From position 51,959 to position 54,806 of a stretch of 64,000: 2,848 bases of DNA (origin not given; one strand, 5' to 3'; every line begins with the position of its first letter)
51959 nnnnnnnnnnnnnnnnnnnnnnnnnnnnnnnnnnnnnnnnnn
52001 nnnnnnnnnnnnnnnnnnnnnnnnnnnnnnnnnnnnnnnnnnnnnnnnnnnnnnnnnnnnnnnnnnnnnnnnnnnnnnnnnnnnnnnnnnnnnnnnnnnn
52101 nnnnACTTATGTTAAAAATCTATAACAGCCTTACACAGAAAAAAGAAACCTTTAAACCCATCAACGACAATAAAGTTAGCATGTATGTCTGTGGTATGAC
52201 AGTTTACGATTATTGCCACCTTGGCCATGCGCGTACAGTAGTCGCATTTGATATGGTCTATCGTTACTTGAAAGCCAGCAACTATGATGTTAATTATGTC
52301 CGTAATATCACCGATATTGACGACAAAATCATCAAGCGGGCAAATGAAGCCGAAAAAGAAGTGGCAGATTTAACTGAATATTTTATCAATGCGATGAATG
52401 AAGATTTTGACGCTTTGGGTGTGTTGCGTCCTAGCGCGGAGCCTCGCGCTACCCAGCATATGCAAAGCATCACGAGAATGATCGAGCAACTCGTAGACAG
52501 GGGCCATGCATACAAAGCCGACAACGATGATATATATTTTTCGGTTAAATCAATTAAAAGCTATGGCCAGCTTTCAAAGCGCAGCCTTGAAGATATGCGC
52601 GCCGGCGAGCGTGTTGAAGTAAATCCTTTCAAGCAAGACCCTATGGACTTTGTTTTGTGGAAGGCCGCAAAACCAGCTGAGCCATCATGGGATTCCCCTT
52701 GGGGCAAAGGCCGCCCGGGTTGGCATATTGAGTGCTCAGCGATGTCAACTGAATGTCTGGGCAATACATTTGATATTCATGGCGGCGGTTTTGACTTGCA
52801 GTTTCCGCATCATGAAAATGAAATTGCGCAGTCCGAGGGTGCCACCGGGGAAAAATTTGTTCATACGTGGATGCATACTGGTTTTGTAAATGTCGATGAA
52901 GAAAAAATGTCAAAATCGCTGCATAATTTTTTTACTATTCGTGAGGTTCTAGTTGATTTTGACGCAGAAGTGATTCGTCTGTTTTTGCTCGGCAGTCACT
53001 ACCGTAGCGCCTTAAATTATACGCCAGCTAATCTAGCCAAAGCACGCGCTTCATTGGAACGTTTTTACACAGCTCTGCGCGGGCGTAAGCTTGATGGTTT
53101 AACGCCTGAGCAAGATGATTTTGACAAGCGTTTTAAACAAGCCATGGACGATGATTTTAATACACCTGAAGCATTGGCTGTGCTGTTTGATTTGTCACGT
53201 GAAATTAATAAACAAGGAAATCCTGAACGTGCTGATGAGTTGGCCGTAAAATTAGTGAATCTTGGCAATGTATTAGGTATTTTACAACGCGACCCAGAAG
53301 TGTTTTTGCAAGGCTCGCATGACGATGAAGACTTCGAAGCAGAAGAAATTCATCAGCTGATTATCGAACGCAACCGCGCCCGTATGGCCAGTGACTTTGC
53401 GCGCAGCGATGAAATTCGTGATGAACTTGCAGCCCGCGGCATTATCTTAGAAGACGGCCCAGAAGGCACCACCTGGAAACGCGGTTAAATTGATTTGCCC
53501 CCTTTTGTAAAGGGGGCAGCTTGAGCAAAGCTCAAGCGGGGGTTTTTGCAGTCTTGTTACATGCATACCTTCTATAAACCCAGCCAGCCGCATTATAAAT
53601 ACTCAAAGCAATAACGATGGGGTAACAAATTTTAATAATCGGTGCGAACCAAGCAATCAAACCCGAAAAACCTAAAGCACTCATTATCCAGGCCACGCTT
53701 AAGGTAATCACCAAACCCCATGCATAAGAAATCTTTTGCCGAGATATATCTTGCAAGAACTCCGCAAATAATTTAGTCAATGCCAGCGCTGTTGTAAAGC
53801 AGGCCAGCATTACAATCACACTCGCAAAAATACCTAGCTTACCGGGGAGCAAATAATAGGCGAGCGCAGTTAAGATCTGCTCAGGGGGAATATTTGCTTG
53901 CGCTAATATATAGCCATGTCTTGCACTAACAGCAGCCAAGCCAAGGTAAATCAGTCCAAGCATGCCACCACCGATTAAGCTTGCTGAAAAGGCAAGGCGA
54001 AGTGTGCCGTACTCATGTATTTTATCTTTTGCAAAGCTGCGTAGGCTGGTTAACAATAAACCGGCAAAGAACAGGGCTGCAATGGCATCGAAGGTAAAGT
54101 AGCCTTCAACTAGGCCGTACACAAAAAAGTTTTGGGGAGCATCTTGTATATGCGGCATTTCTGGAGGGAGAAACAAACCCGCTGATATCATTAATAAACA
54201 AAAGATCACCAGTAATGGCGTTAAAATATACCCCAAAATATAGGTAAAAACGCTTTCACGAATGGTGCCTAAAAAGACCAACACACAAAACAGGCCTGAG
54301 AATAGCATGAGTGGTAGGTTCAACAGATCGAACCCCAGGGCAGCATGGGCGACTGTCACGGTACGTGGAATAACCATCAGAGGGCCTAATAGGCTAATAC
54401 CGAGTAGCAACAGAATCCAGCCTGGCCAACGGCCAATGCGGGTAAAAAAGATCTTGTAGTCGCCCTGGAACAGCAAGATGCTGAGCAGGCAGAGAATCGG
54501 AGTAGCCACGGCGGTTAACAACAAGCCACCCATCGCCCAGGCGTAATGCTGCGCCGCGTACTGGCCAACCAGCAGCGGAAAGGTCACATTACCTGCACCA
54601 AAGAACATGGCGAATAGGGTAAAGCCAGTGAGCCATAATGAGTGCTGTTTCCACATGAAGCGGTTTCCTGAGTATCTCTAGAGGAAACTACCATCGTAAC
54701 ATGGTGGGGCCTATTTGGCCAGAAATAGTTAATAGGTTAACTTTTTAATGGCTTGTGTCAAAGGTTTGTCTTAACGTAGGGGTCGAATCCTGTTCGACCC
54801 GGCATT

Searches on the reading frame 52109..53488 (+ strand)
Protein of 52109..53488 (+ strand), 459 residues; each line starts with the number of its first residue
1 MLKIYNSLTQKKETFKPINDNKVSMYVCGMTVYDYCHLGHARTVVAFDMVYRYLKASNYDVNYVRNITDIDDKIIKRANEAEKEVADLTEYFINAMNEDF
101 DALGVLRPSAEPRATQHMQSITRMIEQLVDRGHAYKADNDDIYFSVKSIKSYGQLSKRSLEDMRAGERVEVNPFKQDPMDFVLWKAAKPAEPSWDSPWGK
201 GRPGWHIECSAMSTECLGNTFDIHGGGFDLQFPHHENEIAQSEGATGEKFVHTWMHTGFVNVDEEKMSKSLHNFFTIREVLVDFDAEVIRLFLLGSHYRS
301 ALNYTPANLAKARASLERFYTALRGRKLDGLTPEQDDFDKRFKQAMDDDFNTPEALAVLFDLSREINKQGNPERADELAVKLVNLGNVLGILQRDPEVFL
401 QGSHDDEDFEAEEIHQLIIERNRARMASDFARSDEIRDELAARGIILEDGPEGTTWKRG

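Call 33: search_protein_families(library=pfam, proteins=[window:52109-53488:+], max_evalue=0.001)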
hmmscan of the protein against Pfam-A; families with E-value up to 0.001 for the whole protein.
window:52109-53488:+ (459 aa): 7 families
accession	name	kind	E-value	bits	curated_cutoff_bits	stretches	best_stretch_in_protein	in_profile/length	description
PF01406.26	tRNA-synt_1e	-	9.5e-139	462.3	27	1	15-313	2-300/301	tRNA synthetases class I (C) catalytic domain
PF09190.17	DALR_2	-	4.8e-21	75.5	22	1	341-393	1-57/57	DALR domain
PF09334.17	tRNA-synt_1g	-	2.2e-14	53.5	20.1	2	35-144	13-123/391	tRNA synthetases class I (M)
PF23493.1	CysS_C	-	1.7e-08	34.9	23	1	412-456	6-50/51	Cysteinyl-tRNA ligase anticodon binding domain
PF00133.28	tRNA-synt_1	-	8.5e-08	31.8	22.7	1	221-303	329-412/414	tRNA synthetases class I (I, L, M and V)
PF01921.24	tRNA-synt_1f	-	8.3e-05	22.1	27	0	263-312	279-328/360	tRNA synthetases class I (K)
PF00749.27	tRNA-synt_1c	-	0.00077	18.9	23.4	0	35-139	13-99/314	tRNA synthetases class I (E and Q), catalytic domain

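Call 46: find_homologous_proteins(query=window:52109-53488:+, max_evalue=1e-100)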
Query window:52109-53488:+ (459 aa): 8000 proteins with E <= 1e-100 among 8000 candidates; the best 120 are listed.
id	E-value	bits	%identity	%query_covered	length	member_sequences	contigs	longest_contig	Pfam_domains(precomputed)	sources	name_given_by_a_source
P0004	0.0e+0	1060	100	100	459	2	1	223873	PF09334.18,PF01406.26,PF23493.2,PF00133.29,PF09190.18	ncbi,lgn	-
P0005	1.2e-227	774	72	100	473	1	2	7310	PF09334.18,PF01406.26,PF23493.2,PF01921.25,PF00133.29,PF09190.18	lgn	-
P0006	3.0e-227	773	73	100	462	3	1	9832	PF09334.18,PF01406.26,PF23493.2,PF01921.25,PF00133.29,PF09190.18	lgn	-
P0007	4.0e-227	773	70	100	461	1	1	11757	PF09334.18,PF01406.26,PF23493.2,PF01921.25,PF00133.29,PF09190.18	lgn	-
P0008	2.0e-219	747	70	100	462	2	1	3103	PF09334.18,PF01406.26,PF23493.2,PF01921.25,PF00133.29,PF09190.18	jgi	jgi:cysteinyl-tRNA synthetase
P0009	6.2e-218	742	70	100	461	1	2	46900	PF09334.18,PF01406.26,PF23493.2,PF01921.25,PF00133.29,PF09190.18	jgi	jgi:cysteinyl-tRNA synthetase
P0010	4.6e-217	739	70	100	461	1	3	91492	PF09334.18,PF01406.26,PF23493.2,PF01921.25,PF00133.29,PF09190.18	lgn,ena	-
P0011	2.8e-214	730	68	100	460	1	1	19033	PF09334.18,PF01406.26,PF23493.2,PF01921.25,PF00133.29,PF09190.18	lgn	-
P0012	6.7e-214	729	68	100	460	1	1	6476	PF09334.18,PF01406.26,PF23493.2,PF01921.25,PF00133.29,PF09190.18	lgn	-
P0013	2.2e-211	721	68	100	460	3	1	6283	PF09334.18,PF01406.26,PF23493.2,PF01921.25,PF00133.29,PF09190.18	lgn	-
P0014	4.6e-211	720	67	100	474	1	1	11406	PF09334.18,PF01406.26,PF23493.2,PF01921.25,PF00133.29,PF09190.18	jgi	jgi:cysteinyl-tRNA synthetase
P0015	6.2e-211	719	68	99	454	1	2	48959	PF09334.18,PF01406.26,PF23493.2,PF01921.25,PF00133.29,PF09190.18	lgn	-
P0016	8.9e-207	706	66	100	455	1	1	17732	PF09334.18,PF01406.26,PF23493.2,PF01921.25,PF00133.29,PF09190.18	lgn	-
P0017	4.7e-206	703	67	100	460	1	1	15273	PF09334.18,PF01406.26,PF23493.2,PF01921.25,PF00133.29,PF09190.18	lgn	-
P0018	9.4e-193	659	63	100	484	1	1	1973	PF09334.18,PF01406.26,PF23493.2,PF01921.25,PF00133.29,PF09190.18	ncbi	-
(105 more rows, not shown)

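Call 71: find_encoding_contigs(protein=P0010, flank=10000, max_places=3)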
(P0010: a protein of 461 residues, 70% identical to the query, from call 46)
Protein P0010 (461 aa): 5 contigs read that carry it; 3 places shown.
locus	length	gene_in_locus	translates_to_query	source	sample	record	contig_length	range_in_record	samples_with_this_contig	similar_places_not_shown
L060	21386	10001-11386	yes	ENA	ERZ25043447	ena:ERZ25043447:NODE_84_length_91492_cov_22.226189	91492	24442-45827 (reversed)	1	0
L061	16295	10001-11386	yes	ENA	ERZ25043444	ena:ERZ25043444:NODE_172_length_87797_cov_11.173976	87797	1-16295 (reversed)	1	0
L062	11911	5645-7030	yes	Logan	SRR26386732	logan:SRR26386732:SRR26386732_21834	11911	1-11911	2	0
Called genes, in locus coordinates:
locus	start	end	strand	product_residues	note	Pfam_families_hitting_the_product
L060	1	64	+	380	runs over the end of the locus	PF00364:Biotin_lipoyl, PF00198:2-oxoacid_dh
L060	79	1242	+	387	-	PF08442:ATP-grasp_2, PF13549:ATP-grasp_5, PF24948:Citrate_synth_N, PF00549:Ligase_CoA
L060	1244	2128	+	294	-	PF02629:CoA_binding, PF13380:CoA_binding_2 (weak), PF13607:Succ_CoA_lig, PF00549:Ligase_CoA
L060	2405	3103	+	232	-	PF04116:FA_hydroxylase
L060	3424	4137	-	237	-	-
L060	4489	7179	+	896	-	-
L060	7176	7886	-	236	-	PF00149:Metallophos, PF12850:Metallophos_2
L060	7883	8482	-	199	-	PF00160:Pro_isomerase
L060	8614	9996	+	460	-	PF00749:tRNA-synt_1c, PF19269:Anticodon_2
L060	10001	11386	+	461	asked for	PF00133:tRNA-synt_1 (faint), PF01406:tRNA-synt_1e, PF01921:tRNA-synt_1f (faint), PF09334:tRNA-synt_1g, PF09190:DALR_2, PF23493:CysS_C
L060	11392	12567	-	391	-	PF13173:AAA_14, PF13635:DUF4143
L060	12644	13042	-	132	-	PF06271:RDD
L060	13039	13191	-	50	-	-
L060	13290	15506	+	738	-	PF08206:OB_RNB, PF17876:CSD2, PF18614:RNase_II_C_S1 (faint), PF00773:RNB, PF00575:S1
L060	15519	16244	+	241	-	PF08032:SpoU_sub_bind, PF00588:SpoU_methylase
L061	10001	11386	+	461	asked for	PF00133:tRNA-synt_1 (faint), PF01406:tRNA-synt_1e, PF01921:tRNA-synt_1f (faint), PF09334:tRNA-synt_1g, PF09190:DALR_2, PF23493:CysS_C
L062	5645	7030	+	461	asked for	PF00133:tRNA-synt_1 (faint), PF01406:tRNA-synt_1e, PF01921:tRNA-synt_1f (faint), PF09334:tRNA-synt_1g, PF09190:DALR_2, PF23493:CysS_C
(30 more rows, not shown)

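Call 72: find_encoding_contigs(protein=P0009, flank=10000, max_places=3)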
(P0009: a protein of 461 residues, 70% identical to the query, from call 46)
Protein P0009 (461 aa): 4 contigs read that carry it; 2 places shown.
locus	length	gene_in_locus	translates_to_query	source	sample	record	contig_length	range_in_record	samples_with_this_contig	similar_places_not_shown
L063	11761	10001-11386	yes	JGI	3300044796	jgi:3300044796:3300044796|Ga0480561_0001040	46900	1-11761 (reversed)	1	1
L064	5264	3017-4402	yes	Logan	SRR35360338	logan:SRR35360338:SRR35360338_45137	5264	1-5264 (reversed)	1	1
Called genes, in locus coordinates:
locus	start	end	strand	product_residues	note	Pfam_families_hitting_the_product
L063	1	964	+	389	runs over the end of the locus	PF08442:ATP-grasp_2, PF13549:ATP-grasp_5, PF24948:Citrate_synth_N, PF00549:Ligase_CoA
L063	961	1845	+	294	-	PF02629:CoA_binding, PF13607:Succ_CoA_lig, PF00549:Ligase_CoA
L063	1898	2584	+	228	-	PF04116:FA_hydroxylase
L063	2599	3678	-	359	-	-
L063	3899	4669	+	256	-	-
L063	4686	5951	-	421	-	PF00083:Sugar_tr, PF07690:MFS_1, PF00083:Sugar_tr (weak), PF07690:MFS_1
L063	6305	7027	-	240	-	-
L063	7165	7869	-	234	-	PF00149:Metallophos, PF12850:Metallophos_2 (weak)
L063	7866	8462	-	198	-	PF00160:Pro_isomerase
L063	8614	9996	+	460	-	PF00749:tRNA-synt_1c, PF19269:Anticodon_2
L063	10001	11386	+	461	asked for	PF01406:tRNA-synt_1e, PF01921:tRNA-synt_1f (faint), PF09334:tRNA-synt_1g (weak), PF00133:tRNA-synt_1 (weak), PF09190:DALR_2, PF23493:CysS_C (weak)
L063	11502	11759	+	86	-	?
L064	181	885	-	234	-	PF00149:Metallophos, PF12850:Metallophos_2 (weak)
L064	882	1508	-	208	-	PF00160:Pro_isomerase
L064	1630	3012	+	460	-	PF00749:tRNA-synt_1c, PF19269:Anticodon_2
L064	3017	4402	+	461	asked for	PF01406:tRNA-synt_1e, PF01921:tRNA-synt_1f (faint), PF09334:tRNA-synt_1g (weak), PF00133:tRNA-synt_1 (weak), PF09190:DALR_2, PF23493:CysS_C (weak)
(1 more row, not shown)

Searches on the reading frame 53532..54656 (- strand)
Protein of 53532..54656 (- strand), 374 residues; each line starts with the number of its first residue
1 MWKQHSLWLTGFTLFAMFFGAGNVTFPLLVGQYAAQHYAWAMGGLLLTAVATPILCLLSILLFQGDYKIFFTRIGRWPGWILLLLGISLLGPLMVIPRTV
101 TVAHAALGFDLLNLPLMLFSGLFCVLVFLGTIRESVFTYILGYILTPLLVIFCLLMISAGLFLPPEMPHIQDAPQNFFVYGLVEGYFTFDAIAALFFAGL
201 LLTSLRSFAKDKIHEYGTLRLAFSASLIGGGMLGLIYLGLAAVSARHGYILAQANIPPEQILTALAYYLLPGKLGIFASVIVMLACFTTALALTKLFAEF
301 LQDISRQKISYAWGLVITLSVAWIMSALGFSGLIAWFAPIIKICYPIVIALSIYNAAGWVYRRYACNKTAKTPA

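Call 33: search_protein_families(library=pfam, proteins=[window:53532-54656:-], max_evalue=0.001)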
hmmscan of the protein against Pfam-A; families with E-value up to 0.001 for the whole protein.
window:53532-54656:- (374 aa): 1 family
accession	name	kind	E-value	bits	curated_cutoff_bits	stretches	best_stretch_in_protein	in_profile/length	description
PF05525.19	Branch_AA_trans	-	2.2e-53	182.2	22.3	1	6-353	4-354/429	Branched-chain amino acid transport protein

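Call 35: find_related_loci(query=window:53532-54656:-, collection=genome_contigs, flank=10000)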
Query window:53532-54656:- (374 aa) in genome_contigs; peptide patterns used: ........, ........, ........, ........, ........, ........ (x = any residue, [..] = any of these).
82 stretches matched a pattern, but none encodes a relative of the query by tblastn (E <= 1e-3).
